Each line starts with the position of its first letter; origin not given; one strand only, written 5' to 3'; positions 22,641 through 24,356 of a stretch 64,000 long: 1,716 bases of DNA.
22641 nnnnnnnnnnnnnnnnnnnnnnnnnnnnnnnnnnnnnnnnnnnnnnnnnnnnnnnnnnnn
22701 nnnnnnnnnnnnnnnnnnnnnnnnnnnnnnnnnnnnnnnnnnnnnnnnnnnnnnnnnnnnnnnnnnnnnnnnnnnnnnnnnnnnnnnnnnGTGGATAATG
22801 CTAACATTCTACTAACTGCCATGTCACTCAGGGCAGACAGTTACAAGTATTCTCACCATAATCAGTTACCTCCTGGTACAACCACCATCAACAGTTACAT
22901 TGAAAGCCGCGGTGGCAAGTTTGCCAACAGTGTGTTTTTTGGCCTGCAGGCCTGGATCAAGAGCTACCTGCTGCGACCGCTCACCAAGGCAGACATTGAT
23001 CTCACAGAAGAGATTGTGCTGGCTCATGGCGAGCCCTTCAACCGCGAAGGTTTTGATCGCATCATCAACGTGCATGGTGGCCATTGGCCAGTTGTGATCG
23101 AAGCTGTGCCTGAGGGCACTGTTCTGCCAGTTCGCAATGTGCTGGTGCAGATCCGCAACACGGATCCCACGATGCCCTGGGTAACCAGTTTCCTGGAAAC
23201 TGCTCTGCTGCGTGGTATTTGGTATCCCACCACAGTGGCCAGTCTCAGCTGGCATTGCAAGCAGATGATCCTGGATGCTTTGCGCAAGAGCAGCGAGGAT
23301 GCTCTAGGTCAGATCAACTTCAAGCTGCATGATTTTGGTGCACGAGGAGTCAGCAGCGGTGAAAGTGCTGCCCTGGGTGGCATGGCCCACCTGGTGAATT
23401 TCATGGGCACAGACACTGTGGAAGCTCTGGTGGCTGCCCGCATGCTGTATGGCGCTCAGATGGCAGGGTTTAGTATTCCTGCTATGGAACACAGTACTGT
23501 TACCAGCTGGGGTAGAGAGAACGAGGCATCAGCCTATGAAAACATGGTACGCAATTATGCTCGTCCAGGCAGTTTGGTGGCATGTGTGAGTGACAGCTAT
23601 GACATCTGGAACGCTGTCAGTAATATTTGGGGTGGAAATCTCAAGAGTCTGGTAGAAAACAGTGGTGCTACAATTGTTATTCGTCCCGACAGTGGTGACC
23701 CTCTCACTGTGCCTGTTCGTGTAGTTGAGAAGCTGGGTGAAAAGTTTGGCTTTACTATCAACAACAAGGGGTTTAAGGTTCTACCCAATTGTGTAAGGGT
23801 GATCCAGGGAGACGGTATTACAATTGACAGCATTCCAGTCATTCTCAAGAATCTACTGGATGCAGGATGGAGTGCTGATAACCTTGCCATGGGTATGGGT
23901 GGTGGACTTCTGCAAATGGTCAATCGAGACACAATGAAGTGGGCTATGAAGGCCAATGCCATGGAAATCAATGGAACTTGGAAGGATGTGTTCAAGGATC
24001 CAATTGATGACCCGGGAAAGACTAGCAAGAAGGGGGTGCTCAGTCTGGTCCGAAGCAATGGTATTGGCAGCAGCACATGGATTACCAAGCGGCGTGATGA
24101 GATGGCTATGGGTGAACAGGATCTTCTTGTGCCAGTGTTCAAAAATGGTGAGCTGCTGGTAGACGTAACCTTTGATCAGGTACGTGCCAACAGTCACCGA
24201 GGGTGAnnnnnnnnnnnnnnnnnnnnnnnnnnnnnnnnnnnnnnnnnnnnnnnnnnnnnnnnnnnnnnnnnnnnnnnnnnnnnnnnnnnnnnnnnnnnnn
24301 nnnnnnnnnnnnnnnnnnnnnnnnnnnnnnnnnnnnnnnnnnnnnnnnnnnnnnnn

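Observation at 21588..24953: NAD+ reconstitution module (NadV + NatV) with adjacent PRTase, plus a separate ADP-ribosylglycohydrolase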

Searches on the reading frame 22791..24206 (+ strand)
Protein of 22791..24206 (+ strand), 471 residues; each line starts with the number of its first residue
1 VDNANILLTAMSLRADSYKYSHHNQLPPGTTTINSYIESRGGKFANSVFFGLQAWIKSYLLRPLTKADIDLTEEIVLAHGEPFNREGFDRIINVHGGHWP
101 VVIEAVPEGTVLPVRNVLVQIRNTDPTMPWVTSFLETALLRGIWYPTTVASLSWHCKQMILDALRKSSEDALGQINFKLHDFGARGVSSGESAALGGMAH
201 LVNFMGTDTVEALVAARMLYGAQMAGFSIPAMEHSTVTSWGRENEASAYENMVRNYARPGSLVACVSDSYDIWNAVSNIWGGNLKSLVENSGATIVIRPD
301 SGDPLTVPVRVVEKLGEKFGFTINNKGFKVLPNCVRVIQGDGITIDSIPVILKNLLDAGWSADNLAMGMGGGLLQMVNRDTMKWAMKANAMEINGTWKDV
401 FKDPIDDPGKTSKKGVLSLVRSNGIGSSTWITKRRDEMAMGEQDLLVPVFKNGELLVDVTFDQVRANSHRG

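Call 3: search_protein_families(library=pfam, proteins=[window:22791-24206:+])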
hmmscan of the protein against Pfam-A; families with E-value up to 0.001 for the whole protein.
window:22791-24206:+ (471 aa): 2 families
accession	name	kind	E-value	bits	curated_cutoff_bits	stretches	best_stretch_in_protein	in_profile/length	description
PF04095.22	NAPRTase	-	1.8e-59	201.8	20.8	1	177-416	1-221/239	Nicotinate phosphoribosyltransferase (NAPRTase) family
PF18127.6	NAMPT_N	-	1.1e-21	77.3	25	1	12-103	3-98/98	Nicotinamide phosphoribosyltransferase, N-terminal domain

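Call 6: search_protein_families(library=ncbifam, proteins=[window:22791-24206:+])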
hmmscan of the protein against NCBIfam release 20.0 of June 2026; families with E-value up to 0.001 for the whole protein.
window:22791-24206:+ (471 aa): 3 families
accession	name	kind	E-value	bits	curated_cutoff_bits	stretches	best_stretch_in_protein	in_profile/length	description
NF006629.0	PRK09198.1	equivalog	1.6e-181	604.1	405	1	11-469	7-462/465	nicotinate phosphoribosyltransferase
NF009131.0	PRK12484.1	equivalog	4.7e-10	38.8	330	1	103-466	94-403/455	nicotinate phosphoribosyltransferase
TIGR01513.1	NAPRTase_put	equivalog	2.3e-07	30.1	297.4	1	101-315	87-270/452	nicotinate phosphoribosyltransferase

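Call 7: search_protein_families(library=phrogs, proteins=[window:22791-24206:+])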
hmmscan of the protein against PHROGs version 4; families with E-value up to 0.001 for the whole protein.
window:22791-24206:+ (471 aa): 4 families
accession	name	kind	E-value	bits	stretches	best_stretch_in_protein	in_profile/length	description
phrog_448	-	other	4.8e-155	518.2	1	8-469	12-494/500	nicotinamide phosphoribosyl transferase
phrog_16547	-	other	7.5e-63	213.6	1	10-290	9-310/315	nicotinamide phosphoribosyl transferase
phrog_15800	-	other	1.6e-30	107.8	2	312-467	160-317/322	nicotinamide phosphoribosyl transferase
phrog_12872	-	other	3.2e-22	79.9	2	310-465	377-533/547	nicotinamide phosphoribosyl transferase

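Call 17: search_dna_similar(query=window:22791-24206:+, collection=phages, mode=protein, max_rows=40, rows=spread)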
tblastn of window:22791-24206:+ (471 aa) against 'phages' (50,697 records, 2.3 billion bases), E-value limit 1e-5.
Records with a match: 2014; places in all: 2016; records where one place covers at least 80% of the query: 1833.
Best place of each record, by identity: <60% 2014.
By first word of the organism name: Vibrio 227; Klebsiella 200; Pseudomonas 198; Staphylococcus 198; Escherichia 189; Salmonella 128; Mycobacterium 104; Aeromonas 97; Bacillus 84; Listeria 55; and 67 more.
By host as written in the record: - 248; Klebsiella pneumoniae 93; Staphylococcus aureus 82; Mycobacterium smegmatis mc2 155 65; Pseudomonas aeruginosa 55; Escherichia coli 51; Listeria monocytogenes 44; Vibrio harveyi BAA-1116 36; and 507 more.
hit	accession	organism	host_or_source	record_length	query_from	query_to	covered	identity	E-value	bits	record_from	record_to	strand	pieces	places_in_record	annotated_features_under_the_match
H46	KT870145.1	Roseobacter phage DSS3P8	Ruegeria pomeroyi DSS-3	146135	13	458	95%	59.9%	3e-164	519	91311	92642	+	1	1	nicotinamide phosphoribosyltransferase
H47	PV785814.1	Vibrio phage QD01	Vibrio natriegens Vmax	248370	11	465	97%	43.5%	1e-104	348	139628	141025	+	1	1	nicotinamide phosphoribosyl transferase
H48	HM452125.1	Aeromonas phage phiAS4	Aeromonas salmonicida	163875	6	419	88%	47.2%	4e-98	329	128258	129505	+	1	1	hypothetical protein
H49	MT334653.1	Buttiauxella phage vB_ButM_GuL6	Buttiauxella sp. environmental isolate ...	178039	8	468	98%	41.3%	3e-92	312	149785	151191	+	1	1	putative nicotinate phosphoribosyltransferase | hypothetical protein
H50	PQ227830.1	Enterobacter phage EcL22g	Enterobacter cloacae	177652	8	465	97%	40.9%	5e-91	308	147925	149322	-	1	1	record has no annotation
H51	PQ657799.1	Klebsiella phage Roth27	Klebsiella sp. CFI_134_NDM-1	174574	8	465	97%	40.2%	2e-85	292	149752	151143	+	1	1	nicotinamide phosphoribosyl transferase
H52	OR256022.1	Klebsiella phage P60_7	Klebsiella pneumoniae Kp2104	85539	8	465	97%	40.2%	3e-85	291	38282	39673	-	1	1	none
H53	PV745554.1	Caulobacter phage BL64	Caulobacter vibrioides CB15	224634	16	465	96%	40.0%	3e-87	297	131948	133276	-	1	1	nicotinamide phosphoribosyltransferase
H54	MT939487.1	Erwinia phage pEa_SNUABM_47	Erwinia amylovora SNUABM_01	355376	13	471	97%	36.8%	8e-78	270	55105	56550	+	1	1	putative nicotinamide phosphoribosyltransferase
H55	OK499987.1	Bacillus phage vB_BanS_MrDarsey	Bacillus anthracis Sterne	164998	12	470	97%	33.5%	4e-45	254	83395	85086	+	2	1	nicotinate phosphoribosyltransferase | hypothetical protein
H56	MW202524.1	Caudoviricetes sp.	Manatee Spring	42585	13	465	96%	33.3%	2e-62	225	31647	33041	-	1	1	putative nicotinate phosphoribosyltransferase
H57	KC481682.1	Bacillus phage vB_BanS-Tsamsa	Bacillus anthracis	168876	12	470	97%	32.0%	6e-44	246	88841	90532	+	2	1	hypothetical protein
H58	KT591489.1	Mycobacterium phage Archie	Mycobacterium smegmatis mc2 155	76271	10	465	97%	31.8%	2e-51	193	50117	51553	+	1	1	nicotinate ribosyltransferase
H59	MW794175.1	Vibrio phage ICP1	-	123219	1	465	99%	30.9%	9e-59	214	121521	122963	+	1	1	hypothetical protein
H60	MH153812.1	Rhodococcus phage Grayson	Rhodococcus erythropolis RIA 643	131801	14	470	97%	31.3%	2e-59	216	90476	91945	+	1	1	169: nicotinate phosphoribosyltransferase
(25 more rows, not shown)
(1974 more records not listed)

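Call 19: search_solved_structures(query=window:22791-24206:+, show_alignments=2, max_evalue=1e-10)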
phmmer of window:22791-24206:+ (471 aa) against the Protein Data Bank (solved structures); distinct sequences matched with E-value up to 1e-10: 32.
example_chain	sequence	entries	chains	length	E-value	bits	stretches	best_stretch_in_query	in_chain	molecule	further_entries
7yqo_A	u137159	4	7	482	3e-153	514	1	10-468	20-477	Pre-B cell enhancing factor related protein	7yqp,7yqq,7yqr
8igz_A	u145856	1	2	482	3.4e-150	503.9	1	10-468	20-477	Pre-B cell enhancing factor related protein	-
6tac_A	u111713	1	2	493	3.6e-118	398.4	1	13-468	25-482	Nicotinamide phosphoribosyltransferase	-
3dgr_A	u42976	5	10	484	3.5e-114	385.2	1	13-468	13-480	Nicotinamide phosphoribosyltransferase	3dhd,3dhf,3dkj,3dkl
2gvg_A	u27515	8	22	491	3.7e-114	385.1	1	13-468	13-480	Nicotinamide phosphoribosyltransferase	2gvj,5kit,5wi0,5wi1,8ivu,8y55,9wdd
7ppe_A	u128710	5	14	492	3.8e-114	385.1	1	13-468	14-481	Nicotinamide phosphoribosyltransferase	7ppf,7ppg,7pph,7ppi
5lx3_A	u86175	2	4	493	3.8e-114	385.1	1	13-468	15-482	Nicotinamide phosphoribosyltransferase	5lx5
6e68_A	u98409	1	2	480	3.9e-114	385.1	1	13-468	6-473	Nicotinamide phosphoribosyltransferase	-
7enq_A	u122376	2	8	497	3.9e-114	385.1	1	13-468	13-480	Nicotinamide phosphoribosyltransferase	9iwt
5nsd_A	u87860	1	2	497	3.9e-114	385.1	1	13-468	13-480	Nicotinamide phosphoribosyltransferase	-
5u2m_A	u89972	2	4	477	4e-114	385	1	13-468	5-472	Nicotinamide phosphoribosyltransferase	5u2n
2e5b_A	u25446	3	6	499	4e-114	385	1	13-468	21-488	Nicotinamide phosphoribosyltransferase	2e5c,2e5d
8dsc_A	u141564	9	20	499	4e-114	385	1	13-468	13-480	Nicotinamide phosphoribosyltransferase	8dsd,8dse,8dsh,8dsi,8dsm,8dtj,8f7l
5upe_A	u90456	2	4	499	4e-114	385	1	13-468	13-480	Nicotinamide phosphoribosyltransferase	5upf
4jnm_A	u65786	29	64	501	4.1e-114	385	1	13-468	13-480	Nicotinamide phosphoribosyltransferase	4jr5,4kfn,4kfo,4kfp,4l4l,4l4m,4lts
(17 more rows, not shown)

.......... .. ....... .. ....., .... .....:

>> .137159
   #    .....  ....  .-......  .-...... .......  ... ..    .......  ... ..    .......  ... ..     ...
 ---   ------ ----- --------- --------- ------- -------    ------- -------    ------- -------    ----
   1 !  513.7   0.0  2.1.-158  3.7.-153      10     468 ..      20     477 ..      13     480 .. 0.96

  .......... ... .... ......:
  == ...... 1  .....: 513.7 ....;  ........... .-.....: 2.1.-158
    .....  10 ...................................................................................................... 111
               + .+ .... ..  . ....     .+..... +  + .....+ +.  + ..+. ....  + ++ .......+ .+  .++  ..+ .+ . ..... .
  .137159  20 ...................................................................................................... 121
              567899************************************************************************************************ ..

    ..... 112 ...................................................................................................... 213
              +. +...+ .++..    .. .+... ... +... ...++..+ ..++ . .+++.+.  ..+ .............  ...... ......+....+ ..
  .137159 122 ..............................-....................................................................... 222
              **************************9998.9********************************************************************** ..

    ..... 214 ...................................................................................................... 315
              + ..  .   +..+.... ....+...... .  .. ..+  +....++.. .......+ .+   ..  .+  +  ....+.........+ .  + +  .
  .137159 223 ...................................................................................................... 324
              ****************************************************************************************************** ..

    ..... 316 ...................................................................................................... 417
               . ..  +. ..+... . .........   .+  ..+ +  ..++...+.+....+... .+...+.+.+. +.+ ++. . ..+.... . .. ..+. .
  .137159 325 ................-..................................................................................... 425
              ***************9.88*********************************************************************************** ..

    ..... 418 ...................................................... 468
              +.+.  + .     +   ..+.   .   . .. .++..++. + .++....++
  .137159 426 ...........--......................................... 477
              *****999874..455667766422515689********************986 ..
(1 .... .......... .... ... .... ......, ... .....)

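Call 22: find_encoding_contigs(protein=window:22791-24206:+, flank=10000, max_places=6)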
Protein window:22791-24206:+ (471 aa): no gene with exactly this product is on record in the collection.

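Call 30: get_annotated_region(hit=H47, flank=4000)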
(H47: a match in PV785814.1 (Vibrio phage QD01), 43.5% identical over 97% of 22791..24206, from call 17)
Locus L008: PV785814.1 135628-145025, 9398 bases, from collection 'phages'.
description: Vibrio phage QD01, complete genome.
organism: Vibrio phage QD01 (NCBI taxid 3440539)
taxonomy: Viruses; Duplodnaviria; Heunggongvirae; Uroviricota; Caudoviricetes; Pantevenvirales; Straboviridae
host: Vibrio natriegens Vmax; source: seawater of the Huang sea coast; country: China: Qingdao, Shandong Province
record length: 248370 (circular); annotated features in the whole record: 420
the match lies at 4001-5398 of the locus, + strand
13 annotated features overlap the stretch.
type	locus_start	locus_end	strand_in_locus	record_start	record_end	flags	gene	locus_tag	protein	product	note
CDS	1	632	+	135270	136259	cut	-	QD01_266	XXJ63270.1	moaA/nifB/pqqE family protein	radical SAM domain-containing protein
CDS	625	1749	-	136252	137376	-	-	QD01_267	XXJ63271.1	radical SAM domain-containing protein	-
CDS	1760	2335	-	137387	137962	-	-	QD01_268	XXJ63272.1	hypothetical protein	30.2 superfamily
CDS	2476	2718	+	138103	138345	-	-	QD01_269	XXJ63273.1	hypothetical protein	-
CDS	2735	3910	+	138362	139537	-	-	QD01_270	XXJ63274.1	hypothetical protein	ADP-heptose:LPS heptosyltransferase, RfaF superfamily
CDS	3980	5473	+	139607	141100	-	-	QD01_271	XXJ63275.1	nicotinamide phosphoribosyl transferase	nadV superfamily, PncB superfamily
CDS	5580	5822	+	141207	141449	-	-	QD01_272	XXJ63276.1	hypothetical protein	-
CDS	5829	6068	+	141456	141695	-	-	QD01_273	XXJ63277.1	hypothetical protein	-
CDS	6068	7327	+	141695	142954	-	-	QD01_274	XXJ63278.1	hypothetical protein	-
CDS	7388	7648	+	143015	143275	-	-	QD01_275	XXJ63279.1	hypothetical protein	-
CDS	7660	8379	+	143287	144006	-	-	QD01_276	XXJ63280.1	hypothetical protein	-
CDS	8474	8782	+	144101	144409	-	-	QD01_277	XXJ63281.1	hypothetical protein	-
CDS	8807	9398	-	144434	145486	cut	-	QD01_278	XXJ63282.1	radical SAM domain-containing protein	MoaA/NifB/PqqE/SkfB family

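Call 31: get_annotated_region(hit=H46, flank=6000)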
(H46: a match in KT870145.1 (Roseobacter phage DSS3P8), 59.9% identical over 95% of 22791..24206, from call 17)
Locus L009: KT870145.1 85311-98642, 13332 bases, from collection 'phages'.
description: Roseobacter phage DSS3P8, complete genome.
organism: Roseobacter phage DSS3P8 (NCBI taxid 1735562)
taxonomy: Viruses; Duplodnaviria; Heunggongvirae; Uroviricota; Caudoviricetes
host: Ruegeria pomeroyi DSS-3; source: -; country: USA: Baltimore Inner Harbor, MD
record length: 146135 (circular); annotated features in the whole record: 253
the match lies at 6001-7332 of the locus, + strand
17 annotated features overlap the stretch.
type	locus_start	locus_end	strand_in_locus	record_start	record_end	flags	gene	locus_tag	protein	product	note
CDS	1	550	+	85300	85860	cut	-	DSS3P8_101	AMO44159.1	hypothetical protein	gp101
CDS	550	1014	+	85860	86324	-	-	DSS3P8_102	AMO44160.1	hypothetical protein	gp102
CDS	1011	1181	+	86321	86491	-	-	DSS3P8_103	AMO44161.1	hypothetical protein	gp103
CDS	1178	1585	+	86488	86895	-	-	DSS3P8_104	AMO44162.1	cell wall hydrolase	gp104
CDS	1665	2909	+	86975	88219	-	-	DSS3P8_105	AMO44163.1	RNA ligase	gp105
CDS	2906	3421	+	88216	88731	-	-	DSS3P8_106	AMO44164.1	hypothetical protein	gp106; hhypothetical protein, NK superfamily, AAA domain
CDS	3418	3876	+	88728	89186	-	-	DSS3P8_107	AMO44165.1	proteasome subunit beta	gp107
CDS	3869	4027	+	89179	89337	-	-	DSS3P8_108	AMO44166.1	hypothetical protein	gp108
CDS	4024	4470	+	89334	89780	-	-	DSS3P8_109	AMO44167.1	hypothetical protein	gp109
CDS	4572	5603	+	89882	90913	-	-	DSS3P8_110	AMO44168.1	NadM family nicotinamide-nucleotide adenylyltransferase / ADP-ribose pyrophosphatase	gp110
CDS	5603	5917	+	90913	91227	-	-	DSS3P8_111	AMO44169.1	hypothetical protein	gp111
CDS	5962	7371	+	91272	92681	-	-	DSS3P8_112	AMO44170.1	nicotinamide phosphoribosyltransferase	gp112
CDS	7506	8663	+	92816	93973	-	-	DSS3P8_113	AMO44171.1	DNA ligase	gp113; DNA ligase (ATP)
CDS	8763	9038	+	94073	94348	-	-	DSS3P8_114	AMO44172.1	hypothetical protein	gp114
CDS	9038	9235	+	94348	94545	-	-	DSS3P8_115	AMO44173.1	hypothetical protein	gp115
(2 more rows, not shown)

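Call 50: find_related_loci(query=window:22791-24206:+, collection=viral_contigs, flank=10000)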
Query window:22791-24206:+ (471 aa) in viral_contigs; peptide patterns used: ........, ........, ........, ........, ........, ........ (x = any residue, [..] = any of these).
58 stretches matched a pattern; 48 encode a relative of the query (tblastn E <= 1e-3); 48 distinct loci.
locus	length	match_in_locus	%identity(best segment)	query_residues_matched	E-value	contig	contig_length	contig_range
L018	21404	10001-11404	57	8-471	6e-171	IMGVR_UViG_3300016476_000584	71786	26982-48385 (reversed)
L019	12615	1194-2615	55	1-471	3e-167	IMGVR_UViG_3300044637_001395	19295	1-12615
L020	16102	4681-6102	55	1-471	3e-167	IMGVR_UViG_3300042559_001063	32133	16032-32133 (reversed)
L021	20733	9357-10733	58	7-465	8e-171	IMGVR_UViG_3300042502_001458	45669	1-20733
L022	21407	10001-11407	56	8-471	4e-165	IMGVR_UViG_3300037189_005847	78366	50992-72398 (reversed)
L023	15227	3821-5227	56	8-471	7e-165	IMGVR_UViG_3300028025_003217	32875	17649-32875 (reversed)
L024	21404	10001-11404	56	5-465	9e-165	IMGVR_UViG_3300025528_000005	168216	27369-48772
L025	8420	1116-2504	57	8-465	2e-163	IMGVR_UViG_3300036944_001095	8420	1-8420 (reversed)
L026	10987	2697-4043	57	13-469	3e-162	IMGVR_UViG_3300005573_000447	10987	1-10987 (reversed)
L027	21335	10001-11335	57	13-466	7e-159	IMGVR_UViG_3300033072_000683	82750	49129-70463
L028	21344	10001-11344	55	13-465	8e-159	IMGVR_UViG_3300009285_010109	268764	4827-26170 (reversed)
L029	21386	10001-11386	54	1-469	1e-158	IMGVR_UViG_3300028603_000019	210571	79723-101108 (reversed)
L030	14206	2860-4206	55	13-471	1e-157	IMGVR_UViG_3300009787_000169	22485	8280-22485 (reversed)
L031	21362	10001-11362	55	13-469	1e-155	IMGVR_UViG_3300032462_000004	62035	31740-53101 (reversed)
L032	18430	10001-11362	55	13-469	1e-155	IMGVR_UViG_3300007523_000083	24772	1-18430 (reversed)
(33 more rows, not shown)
